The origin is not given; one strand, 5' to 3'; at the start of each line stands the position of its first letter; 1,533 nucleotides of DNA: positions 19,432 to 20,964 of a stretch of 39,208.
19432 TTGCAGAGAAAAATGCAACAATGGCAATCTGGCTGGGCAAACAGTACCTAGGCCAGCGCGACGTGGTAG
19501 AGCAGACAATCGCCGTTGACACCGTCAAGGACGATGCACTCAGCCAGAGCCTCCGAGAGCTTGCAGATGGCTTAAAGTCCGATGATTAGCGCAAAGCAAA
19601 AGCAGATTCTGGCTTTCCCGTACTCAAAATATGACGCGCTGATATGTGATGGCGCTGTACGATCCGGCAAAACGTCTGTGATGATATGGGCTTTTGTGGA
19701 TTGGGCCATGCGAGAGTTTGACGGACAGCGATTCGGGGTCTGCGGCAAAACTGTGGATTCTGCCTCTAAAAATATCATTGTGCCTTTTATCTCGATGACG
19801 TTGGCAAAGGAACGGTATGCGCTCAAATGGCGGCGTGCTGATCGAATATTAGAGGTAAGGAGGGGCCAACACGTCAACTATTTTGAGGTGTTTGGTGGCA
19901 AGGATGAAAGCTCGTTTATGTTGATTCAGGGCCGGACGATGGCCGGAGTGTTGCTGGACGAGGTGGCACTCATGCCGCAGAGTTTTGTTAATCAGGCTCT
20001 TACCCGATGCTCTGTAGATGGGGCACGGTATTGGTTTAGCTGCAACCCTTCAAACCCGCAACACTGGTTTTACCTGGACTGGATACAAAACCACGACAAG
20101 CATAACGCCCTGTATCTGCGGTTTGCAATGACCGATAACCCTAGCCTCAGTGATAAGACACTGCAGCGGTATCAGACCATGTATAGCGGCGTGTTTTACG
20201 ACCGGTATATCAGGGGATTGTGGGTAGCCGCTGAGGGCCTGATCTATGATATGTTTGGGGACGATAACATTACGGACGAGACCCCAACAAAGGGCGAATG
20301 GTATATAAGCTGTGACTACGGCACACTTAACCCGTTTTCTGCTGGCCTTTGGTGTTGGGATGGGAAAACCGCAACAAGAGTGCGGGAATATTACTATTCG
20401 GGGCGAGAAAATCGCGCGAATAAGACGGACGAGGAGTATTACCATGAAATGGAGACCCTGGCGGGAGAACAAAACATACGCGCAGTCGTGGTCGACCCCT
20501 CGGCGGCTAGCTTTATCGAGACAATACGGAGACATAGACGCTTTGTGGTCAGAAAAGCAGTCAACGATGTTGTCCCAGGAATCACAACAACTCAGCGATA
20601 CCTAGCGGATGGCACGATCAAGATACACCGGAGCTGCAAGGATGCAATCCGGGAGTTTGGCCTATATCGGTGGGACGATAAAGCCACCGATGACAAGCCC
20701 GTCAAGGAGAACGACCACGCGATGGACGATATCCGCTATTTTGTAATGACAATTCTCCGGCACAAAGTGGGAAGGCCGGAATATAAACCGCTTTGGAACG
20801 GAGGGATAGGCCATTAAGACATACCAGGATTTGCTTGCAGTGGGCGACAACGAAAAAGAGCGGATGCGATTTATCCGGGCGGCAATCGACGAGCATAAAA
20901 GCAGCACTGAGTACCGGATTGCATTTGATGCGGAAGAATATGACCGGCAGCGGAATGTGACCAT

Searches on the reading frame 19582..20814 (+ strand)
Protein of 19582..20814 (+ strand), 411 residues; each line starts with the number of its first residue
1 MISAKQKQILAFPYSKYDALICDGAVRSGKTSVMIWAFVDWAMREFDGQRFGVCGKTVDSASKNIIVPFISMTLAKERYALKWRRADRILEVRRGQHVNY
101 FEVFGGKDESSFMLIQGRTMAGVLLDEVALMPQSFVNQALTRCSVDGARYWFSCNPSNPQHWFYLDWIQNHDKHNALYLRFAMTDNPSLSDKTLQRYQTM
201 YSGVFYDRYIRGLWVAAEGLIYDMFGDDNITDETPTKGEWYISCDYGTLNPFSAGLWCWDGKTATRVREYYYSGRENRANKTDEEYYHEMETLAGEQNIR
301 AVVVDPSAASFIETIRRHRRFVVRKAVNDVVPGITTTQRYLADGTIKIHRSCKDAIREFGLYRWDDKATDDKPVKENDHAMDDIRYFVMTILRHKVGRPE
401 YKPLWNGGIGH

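Call 63: search_dna_similar(query=window:19582-20814:+, collection=phages, mode=protein, max_rows=15)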
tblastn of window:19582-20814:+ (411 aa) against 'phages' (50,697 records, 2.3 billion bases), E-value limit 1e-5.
Records with a match: 502; places in all: 502; records where one place covers at least 80% of the query: 335.
Best place of each record, by identity: 60-80% 1; <60% 501.
By first word of the organism name: Streptococcus 143; Staphylococcus 76; Streptomyces 55; Lactobacillus 31; Bacillus 30; Microbacterium 30; Bacteriophage 24; Clostridium 11; Gordonia 11; Lactococcus 7; and 40 more.
By host as written in the record: - 56; Streptococcus thermophilus 53; Staphylococcus aureus 32; Microbacterium foliorum NRRL B-24224 20; Streptomyces sanglieri UNT16F27A 16; Streptomyces venezuelae ATCC 10712 11; Streptococcus thermophilus ST47795 10; Lactobacillus paracasei 9; and 176 more.
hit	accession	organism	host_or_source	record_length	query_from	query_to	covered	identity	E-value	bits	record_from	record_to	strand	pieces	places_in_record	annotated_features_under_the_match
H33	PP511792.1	Dulem virus 33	Propithecus coquereli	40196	1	395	96%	65.4%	3e-174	545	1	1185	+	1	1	terminase | hypothetical protein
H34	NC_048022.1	Eggerthella phage PMBT5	Eggerthella lenta DSM 15644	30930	1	396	96%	55.0%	2e-139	445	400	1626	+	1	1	terminase large subunit | hypothetical protein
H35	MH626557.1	Eggerthella phage PMBT5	Eggerthella lenta DSM 15644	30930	1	396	96%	55.0%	2e-139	445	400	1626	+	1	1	terminase large subunit | hypothetical protein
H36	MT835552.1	Bacteriophage sp.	human fecal samples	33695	14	400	94%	52.2%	2e-124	402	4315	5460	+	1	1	record has no annotation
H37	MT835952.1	Bacteriophage sp.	human fecal samples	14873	14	397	93%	51.8%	6e-126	406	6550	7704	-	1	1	record has no annotation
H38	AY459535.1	Lactobacillus prophage Lj965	-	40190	2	409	99%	48.0%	4e-118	384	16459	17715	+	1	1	putative terminase large subunit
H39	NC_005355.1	Lactobacillus prophage Lj965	Lactobacillus johnsonii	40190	2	409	99%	48.0%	4e-118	384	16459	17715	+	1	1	terminase large subunit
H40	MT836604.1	Bacteriophage sp.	human fecal samples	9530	2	390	95%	49.4%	4e-120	389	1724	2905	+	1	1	record has no annotation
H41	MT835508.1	Bacteriophage sp.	human fecal samples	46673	13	391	92%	50.4%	2e-122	396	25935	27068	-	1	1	record has no annotation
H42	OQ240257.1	Latilactobacillus phage TMW 1.1365 P3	Latilactobacillus curvatus TMW 1.1365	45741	2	403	98%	47.3%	7e-113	369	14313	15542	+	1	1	putative terminase large subunit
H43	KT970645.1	Bacillus phage phi4J1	Bacillus thuringiensis 4J1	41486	3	408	99%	46.6%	7e-122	394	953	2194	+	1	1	terL: PBSX family terminase large subunit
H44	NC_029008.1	Bacillus phage phi4J1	Bacillus thuringiensis 4J1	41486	3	408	99%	46.6%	7e-122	394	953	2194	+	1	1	terL: terminase large subunit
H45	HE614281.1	Staphylococcus phage SpaA1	Staphylococcus pasteuri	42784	3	408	99%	46.6%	7e-122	394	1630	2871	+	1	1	P4: phage terminase, large subunit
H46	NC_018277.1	Staphylococcus phage SpaA1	Staphylococcus pasteuri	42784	3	408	99%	46.6%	7e-122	394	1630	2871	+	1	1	P4: terminase large subunit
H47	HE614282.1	Bacillus phage BceA1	Bacillus cereus/thuringiensis group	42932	3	408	99%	46.6%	7e-122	394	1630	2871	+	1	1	P4: phage terminase, large subunit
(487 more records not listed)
